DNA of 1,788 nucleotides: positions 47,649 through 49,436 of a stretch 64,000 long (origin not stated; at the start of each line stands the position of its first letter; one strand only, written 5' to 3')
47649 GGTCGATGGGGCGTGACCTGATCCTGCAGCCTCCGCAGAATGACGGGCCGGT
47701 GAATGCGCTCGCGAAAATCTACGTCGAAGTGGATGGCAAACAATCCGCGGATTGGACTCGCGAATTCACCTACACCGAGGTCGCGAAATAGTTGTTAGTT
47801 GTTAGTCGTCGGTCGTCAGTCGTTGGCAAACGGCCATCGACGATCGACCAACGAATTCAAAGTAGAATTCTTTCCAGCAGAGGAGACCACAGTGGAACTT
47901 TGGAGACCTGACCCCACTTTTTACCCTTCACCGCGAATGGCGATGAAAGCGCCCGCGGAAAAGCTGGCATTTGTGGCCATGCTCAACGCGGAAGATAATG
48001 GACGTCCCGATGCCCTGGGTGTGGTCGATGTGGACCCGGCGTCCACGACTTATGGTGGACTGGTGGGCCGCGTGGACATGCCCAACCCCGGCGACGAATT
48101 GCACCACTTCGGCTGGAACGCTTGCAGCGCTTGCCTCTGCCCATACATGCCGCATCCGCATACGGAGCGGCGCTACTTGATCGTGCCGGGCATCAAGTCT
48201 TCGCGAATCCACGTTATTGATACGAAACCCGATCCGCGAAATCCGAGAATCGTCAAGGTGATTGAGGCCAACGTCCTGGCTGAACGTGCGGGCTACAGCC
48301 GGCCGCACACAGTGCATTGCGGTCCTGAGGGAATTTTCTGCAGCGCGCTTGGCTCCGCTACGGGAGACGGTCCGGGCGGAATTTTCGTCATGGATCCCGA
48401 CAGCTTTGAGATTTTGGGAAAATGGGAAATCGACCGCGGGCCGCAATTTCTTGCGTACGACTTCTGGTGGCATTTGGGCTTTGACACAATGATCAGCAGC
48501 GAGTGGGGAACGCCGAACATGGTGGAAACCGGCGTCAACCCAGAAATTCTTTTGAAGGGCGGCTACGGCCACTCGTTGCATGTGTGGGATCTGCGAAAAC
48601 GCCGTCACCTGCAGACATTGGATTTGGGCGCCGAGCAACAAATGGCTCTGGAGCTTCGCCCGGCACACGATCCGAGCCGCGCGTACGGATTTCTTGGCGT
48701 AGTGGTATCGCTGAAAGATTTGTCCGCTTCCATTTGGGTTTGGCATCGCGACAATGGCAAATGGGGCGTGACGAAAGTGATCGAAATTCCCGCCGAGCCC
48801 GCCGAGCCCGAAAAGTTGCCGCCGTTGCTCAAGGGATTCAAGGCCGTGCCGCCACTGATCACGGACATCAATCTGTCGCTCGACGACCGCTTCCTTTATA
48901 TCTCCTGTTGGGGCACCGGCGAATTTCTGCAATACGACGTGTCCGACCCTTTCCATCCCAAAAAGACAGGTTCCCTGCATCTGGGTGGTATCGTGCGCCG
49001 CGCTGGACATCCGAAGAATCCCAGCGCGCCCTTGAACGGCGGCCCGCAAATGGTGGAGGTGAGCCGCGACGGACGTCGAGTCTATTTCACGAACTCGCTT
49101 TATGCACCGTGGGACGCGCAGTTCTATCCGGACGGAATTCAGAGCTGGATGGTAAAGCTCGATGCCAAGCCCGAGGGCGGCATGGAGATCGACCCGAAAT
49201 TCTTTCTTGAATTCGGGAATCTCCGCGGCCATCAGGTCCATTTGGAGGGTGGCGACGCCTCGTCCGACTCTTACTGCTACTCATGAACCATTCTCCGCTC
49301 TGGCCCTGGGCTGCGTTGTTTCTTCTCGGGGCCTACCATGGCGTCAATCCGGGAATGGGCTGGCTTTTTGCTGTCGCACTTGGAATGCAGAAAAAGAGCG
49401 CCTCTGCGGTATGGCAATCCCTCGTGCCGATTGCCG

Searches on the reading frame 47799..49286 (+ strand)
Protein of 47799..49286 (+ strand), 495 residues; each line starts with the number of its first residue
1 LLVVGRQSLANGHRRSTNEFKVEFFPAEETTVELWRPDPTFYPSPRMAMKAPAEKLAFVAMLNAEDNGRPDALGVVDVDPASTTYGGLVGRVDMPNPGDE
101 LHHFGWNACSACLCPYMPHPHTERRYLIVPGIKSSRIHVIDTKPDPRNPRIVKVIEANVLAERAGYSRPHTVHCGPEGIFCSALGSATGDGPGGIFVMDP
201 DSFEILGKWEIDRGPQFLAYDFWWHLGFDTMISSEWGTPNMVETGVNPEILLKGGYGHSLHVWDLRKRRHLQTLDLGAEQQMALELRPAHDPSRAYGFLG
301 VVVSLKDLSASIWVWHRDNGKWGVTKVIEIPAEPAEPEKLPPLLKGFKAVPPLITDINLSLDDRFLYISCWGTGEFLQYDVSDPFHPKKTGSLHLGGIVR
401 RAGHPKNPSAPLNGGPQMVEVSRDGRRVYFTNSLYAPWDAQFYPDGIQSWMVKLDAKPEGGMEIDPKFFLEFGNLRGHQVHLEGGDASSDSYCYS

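Call 80: search_protein_families(library=pfam, proteins=[window:47799-49286:+], max_evalue=0.0001)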
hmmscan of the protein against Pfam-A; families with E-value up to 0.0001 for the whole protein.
window:47799-49286:+ (495 aa): 1 family
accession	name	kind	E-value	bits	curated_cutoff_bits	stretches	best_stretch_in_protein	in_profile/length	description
PF05694.17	SBP56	-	2.6e-192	640.1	34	1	36-493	2-453/453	56kDa selenium binding protein (SBP56)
